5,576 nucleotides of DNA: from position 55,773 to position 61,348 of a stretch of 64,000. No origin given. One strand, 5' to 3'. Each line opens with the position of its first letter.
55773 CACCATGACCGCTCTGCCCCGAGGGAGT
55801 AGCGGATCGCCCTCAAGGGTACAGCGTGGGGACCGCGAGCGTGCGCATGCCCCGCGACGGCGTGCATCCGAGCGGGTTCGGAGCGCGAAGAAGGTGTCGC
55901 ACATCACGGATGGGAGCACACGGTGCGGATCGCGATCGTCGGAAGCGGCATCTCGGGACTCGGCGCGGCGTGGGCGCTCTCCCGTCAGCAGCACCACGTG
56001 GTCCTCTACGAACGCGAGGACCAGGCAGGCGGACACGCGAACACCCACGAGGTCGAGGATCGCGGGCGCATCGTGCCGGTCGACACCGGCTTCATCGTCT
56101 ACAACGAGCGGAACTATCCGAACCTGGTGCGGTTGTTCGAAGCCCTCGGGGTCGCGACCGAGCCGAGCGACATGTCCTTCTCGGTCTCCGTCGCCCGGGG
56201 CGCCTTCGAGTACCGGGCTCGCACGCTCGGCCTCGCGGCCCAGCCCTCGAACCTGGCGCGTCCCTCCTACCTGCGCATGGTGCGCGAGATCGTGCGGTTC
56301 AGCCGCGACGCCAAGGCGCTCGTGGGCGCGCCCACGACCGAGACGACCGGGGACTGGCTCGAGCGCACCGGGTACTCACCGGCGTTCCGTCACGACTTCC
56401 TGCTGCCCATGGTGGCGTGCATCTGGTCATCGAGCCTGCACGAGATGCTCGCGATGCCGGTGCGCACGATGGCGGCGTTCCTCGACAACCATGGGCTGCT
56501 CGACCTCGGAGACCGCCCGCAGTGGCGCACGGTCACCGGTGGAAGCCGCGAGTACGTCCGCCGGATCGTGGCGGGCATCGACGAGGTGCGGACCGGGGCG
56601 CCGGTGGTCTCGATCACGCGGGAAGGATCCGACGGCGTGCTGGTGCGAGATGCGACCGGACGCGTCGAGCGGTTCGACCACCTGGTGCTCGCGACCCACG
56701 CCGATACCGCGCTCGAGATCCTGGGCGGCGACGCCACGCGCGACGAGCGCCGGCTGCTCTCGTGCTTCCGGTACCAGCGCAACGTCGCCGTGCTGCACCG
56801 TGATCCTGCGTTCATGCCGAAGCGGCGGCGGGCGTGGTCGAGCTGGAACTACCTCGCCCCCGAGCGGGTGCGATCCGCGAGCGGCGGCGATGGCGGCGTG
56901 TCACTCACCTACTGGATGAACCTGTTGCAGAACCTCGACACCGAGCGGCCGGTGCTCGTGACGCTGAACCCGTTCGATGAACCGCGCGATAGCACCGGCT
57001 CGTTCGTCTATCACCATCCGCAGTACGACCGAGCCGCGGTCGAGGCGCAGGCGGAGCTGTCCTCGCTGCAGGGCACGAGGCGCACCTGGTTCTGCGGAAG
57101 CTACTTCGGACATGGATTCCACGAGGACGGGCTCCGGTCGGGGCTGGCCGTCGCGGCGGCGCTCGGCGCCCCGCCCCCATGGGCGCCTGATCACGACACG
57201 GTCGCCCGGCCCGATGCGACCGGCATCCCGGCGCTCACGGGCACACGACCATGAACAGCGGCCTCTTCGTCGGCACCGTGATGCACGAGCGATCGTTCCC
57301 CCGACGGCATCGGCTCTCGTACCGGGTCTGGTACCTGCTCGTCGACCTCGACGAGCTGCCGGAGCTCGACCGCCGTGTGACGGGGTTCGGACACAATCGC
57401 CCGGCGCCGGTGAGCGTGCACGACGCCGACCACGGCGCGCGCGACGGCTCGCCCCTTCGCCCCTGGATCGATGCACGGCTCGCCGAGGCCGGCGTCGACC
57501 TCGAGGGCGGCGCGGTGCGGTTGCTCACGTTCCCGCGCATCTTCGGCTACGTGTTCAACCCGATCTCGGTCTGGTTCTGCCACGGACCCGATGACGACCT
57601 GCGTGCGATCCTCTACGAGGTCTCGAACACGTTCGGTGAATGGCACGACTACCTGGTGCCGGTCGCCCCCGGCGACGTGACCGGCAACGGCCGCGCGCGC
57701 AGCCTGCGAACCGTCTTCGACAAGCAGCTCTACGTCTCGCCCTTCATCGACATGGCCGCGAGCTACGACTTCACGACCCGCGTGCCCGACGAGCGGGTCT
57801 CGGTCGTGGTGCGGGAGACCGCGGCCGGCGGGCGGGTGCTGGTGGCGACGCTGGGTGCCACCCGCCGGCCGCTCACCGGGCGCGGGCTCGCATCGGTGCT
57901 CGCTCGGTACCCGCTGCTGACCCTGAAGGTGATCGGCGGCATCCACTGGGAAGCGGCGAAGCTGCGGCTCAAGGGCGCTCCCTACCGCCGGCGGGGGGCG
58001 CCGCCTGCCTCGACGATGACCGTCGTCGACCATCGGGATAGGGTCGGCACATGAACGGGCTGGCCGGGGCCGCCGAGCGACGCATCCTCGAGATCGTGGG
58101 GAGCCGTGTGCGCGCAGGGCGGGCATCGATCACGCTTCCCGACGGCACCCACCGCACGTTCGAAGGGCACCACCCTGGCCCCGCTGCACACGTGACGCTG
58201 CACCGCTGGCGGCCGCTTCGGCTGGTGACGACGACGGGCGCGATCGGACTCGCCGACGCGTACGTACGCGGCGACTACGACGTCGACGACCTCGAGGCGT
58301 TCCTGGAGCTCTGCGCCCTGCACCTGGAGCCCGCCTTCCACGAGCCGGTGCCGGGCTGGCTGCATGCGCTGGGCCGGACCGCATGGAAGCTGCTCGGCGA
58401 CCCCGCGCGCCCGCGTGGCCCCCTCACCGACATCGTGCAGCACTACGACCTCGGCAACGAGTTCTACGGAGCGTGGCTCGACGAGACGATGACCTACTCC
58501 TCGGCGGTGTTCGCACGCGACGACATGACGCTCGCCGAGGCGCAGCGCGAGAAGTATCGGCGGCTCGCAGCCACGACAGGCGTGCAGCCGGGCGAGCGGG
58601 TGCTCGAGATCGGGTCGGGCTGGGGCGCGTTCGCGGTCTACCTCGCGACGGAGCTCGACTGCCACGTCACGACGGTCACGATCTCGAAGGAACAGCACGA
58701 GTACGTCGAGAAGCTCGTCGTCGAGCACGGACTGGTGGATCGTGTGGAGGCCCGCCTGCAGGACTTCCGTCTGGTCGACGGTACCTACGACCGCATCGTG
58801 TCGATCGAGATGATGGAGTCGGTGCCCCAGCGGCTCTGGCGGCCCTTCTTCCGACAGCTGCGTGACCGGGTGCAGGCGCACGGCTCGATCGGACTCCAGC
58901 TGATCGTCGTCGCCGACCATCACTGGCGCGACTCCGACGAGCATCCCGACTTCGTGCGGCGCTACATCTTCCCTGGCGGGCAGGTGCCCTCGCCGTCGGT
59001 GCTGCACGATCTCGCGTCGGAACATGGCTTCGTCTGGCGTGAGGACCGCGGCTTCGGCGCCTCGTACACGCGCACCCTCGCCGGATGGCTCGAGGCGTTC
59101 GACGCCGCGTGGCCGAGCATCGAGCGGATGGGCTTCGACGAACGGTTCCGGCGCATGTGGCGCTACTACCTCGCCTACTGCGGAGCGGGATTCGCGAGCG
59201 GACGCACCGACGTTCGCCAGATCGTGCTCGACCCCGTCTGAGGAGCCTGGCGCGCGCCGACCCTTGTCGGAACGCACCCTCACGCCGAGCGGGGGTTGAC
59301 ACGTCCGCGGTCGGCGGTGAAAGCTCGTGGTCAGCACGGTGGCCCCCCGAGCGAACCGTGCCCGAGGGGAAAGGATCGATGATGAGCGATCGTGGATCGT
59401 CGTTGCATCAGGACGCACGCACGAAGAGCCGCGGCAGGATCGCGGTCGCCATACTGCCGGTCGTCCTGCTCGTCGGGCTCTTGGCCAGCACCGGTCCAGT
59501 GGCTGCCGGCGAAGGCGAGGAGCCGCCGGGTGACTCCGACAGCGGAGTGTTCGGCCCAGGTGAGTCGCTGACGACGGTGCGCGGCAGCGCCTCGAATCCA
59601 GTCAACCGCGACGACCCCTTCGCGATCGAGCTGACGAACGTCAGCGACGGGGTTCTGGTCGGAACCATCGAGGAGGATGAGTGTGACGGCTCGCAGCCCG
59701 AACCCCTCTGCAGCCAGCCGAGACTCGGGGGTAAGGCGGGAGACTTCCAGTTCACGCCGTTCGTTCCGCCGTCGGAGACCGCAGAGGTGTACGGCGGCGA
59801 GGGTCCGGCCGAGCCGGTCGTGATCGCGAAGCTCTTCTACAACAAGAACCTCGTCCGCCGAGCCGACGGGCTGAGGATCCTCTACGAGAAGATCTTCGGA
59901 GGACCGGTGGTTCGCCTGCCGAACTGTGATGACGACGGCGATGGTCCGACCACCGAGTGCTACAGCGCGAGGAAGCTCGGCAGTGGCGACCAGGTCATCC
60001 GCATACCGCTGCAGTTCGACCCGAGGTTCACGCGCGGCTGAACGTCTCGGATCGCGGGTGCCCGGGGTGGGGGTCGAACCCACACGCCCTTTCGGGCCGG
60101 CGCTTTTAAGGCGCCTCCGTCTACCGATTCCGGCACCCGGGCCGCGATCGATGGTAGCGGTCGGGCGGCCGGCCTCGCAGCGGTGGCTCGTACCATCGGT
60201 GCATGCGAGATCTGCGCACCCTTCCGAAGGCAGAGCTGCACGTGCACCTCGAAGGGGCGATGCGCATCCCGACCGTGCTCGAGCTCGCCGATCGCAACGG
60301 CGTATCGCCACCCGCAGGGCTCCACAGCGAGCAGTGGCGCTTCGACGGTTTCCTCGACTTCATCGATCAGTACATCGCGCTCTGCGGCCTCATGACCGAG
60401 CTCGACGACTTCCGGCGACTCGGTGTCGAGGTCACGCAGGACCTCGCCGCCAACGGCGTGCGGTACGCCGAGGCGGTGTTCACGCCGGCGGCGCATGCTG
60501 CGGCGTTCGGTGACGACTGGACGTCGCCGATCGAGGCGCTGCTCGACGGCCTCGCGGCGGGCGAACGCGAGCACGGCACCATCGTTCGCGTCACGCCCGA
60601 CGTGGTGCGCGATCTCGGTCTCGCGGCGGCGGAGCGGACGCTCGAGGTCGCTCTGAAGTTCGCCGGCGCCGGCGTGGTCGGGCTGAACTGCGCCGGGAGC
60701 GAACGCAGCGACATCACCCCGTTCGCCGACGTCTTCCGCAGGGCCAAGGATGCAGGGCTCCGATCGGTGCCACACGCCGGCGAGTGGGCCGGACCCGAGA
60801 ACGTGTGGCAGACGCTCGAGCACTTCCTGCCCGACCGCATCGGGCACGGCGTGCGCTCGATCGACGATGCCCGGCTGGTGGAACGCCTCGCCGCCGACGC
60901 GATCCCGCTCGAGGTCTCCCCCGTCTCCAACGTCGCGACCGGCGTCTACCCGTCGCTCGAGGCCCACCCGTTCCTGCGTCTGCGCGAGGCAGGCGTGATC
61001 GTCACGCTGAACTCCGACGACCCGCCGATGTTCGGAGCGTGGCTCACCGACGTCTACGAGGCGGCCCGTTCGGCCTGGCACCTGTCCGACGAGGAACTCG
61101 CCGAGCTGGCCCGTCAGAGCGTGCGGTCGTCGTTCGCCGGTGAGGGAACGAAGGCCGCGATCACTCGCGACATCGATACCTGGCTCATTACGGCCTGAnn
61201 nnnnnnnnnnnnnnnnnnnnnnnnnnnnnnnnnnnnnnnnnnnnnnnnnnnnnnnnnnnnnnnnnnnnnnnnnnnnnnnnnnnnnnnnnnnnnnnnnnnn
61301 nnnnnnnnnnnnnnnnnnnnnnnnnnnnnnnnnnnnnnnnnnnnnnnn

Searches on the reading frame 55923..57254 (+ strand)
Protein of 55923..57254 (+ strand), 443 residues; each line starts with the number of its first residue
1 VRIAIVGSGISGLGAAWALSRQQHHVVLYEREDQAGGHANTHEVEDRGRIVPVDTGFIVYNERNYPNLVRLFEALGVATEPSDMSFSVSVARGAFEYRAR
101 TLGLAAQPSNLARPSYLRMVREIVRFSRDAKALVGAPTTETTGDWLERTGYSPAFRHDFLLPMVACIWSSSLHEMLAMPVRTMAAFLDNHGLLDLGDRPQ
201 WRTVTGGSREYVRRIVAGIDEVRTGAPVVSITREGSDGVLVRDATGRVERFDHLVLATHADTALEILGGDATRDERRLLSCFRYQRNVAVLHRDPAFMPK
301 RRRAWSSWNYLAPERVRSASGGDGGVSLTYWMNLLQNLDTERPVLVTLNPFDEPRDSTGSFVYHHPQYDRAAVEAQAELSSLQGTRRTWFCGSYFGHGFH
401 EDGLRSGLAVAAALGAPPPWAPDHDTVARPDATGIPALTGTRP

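Call 28: search_protein_families(library=pfam, proteins=[window:55923-57254:+], max_evalue=0.001)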
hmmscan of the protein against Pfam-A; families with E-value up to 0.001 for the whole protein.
window:55923-57254:+ (443 aa): 7 families
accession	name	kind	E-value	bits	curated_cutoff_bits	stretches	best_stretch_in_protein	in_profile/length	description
PF01593.30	Amino_oxidase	-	1.9e-25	90.5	19.8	1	10-264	1-260/443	Flavin containing amine oxidoreductase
PF13450.12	NAD_binding_8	-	1e-16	61.4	21.9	1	5-75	1-68/68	NAD(P)-binding Rossmann-like domain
PF01266.30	DAO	-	3.8e-11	43.6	27.9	1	2-40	1-39/353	FAD dependent oxidoreductase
PF13454.12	NAD_binding_9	-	1.1e-05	25.9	21.8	0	4-39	1-40/155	FAD-NAD(P)-binding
PF07992.20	Pyr_redox_2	-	0.0001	22.3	26.1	0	2-34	2-34/291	Pyridine nucleotide-disulphide oxidoreductase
PF12831.13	FAD_oxidored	-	0.00056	19.7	27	1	3-39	2-38/416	FAD dependent oxidoreductase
PF00890.30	FAD_binding_2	-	0.00094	18.9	20.4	0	3-39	2-38/414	FAD binding domain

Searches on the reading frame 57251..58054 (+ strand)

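Call 28: search_protein_families(library=pfam, proteins=[window:57251-58054:+], max_evalue=0.001)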
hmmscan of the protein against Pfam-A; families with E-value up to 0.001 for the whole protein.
window:57251-58054:+ (267 aa): 1 family
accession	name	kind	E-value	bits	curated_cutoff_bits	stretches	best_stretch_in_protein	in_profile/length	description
PF07103.16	DUF1365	-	2e-76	257.2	25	1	5-249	1-233/235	Protein of unknown function (DUF1365)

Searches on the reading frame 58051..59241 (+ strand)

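Call 28: search_protein_families(library=pfam, proteins=[window:58051-59241:+], max_evalue=0.001)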
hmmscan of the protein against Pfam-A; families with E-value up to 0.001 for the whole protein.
window:58051-59241:+ (396 aa): 5 families
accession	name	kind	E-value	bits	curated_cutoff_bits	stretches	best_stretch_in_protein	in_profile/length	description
PF02353.26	CMAS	-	2.1e-76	257.3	27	1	126-391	8-273/273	Mycolic acid cyclopropane synthetase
PF13649.12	Methyltransf_25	-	5.8e-11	43.4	27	1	184-278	1-97/97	Methyltransferase domain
PF08241.18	Methyltransf_11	-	1.6e-09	38.7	21.2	1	185-271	1-88/95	Methyltransferase domain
PF13489.12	Methyltransf_23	-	1.9e-09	37.9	27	1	167-328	11-160/164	Methyltransferase domain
PF08242.18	Methyltransf_12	-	9.4e-05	23.5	30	1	185-278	1-96/98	Methyltransferase domain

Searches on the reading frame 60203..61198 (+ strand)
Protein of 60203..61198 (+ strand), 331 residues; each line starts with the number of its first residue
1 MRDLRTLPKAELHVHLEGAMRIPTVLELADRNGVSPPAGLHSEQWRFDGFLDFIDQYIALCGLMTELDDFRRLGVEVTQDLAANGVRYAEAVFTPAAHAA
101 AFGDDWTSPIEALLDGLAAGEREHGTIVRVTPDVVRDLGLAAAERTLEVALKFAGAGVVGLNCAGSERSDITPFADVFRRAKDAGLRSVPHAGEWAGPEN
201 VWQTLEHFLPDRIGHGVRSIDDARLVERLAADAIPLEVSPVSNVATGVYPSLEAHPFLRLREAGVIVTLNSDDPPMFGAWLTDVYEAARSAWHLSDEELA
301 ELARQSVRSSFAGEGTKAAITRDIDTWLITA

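Call 28: search_protein_families(library=pfam, proteins=[window:60203-61198:+], max_evalue=0.001)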
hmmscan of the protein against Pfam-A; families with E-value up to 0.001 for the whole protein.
window:60203-61198:+ (331 aa): 2 families
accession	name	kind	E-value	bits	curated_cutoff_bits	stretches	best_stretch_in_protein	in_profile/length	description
PF00962.28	A_deaminase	-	2.8e-81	273.6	27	1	8-327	1-330/330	Adenosine deaminase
PF19326.5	AMP_deaminase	-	8.1e-08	31.5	27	1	189-310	455-575/630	AMP deaminase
